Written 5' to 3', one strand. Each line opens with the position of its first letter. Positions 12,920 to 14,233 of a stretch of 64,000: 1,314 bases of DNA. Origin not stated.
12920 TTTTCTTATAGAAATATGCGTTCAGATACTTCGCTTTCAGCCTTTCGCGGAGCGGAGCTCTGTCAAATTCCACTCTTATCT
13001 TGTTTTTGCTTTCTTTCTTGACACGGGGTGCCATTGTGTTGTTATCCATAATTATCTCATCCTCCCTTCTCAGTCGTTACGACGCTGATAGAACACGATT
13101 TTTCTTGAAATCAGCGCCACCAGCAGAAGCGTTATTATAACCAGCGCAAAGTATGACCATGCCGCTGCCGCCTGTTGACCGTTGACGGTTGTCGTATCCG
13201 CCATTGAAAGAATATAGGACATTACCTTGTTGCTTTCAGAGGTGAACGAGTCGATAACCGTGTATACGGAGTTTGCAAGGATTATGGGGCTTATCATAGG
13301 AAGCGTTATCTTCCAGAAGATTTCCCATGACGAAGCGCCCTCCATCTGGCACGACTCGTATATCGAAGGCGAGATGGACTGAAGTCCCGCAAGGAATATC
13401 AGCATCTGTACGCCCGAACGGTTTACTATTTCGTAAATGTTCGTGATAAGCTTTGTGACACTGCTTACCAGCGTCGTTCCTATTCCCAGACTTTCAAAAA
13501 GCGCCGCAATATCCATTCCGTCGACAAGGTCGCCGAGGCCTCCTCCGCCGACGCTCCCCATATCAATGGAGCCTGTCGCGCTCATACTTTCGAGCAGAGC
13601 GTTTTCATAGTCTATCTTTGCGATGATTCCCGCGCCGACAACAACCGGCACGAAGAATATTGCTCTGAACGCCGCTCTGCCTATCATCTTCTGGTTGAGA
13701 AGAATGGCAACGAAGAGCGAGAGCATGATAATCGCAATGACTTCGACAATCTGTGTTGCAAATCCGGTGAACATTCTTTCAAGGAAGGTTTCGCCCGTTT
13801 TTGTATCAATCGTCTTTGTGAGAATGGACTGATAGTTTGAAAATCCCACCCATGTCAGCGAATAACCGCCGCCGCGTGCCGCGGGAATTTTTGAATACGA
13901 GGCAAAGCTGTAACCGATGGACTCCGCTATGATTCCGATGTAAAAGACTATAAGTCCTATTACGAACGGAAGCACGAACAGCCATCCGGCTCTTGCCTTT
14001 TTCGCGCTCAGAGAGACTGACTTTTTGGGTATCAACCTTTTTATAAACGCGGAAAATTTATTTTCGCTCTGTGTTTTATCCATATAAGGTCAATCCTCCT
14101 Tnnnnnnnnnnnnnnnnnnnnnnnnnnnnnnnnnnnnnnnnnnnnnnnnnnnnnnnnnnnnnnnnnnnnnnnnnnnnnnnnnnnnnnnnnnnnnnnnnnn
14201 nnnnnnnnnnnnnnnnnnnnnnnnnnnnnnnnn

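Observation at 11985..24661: Atypical 12.7-kb ABC-centred operon: one giant SBP, two permease pairs, two large accessory exoproteins, no ATPase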

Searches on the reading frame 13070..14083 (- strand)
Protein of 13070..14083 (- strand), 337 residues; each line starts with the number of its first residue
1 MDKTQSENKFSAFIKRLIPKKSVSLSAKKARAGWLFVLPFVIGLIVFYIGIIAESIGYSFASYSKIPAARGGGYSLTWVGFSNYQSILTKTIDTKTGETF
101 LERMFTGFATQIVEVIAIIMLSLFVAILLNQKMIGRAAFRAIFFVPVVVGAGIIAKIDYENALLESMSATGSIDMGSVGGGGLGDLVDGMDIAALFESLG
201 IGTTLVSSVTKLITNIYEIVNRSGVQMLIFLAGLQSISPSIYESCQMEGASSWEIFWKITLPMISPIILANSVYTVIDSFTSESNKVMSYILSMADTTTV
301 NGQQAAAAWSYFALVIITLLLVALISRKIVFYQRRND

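Call 3: search_protein_families(library=pfam, proteins=[window:13070-14083:-], max_evalue=0.01)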
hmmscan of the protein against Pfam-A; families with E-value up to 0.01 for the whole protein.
window:13070-14083:- (337 aa): 1 family
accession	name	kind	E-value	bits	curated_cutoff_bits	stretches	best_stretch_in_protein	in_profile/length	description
PF00528.27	BPD_transp_1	-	1.9e-09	37.9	26.4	1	227-326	69-172/184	Binding-protein-dependent transport system inner membrane component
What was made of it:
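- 13070..14083 (-): Permease P3 (337 aa), divergent MalF-like with long extracytoplasmic loops. BPD_transp_1 scores E 1.9e-9 over residues 227-326 (call 3).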

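Call 7: search_protein_families(library=ncbifam, proteins=[window:13070-14083:-], max_evalue=0.01)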
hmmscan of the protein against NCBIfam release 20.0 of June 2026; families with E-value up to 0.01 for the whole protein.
window:13070-14083:- (337 aa): 9 families
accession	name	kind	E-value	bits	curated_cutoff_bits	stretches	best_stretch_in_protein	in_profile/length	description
NF007852.0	PRK10561.1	equivalog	3.5e-10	40.2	335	2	224-281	171-232/295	sn-glycerol-3-phosphate ABC transporter permease UgpA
NF040932.1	ABC_arch_GlcU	equivalog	4.4e-07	29.8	340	1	221-280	146-202/272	glucose ABC transporter permease GlcU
NF008232.0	PRK10999.1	equivalog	1.2e-06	27.6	392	1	227-267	390-432/520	maltose ABC transporter permease MalF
TIGR01581.1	Mo_ABC_porter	hypoth_equivalog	2.3e-05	24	210.3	1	228-277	120-169/225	ABC transporter permease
TIGR02141.1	modB_ABC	equivalog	0.00056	19.6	182.6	1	234-274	103-143/208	molybdate ABC transporter permease subunit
NF006939.0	PRK09421.1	equivalog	0.00058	19.3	262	1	234-280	116-162/230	molybdate ABC transporter permease subunit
NF040931.1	ABC_arch_GlcT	equivalog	0.00094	18.9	360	1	216-325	148-259/278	glucose ABC transporter permease GlcT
NF008231.0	PRK10998.1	equivalog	0.0011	18.6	261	1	194-300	142-245/296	maltose ABC transporter permease MalG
TIGR00969.1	3a0106s02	subfamily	0.002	17.6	240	0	234-278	166-210/272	sulfate ABC transporter permease subunit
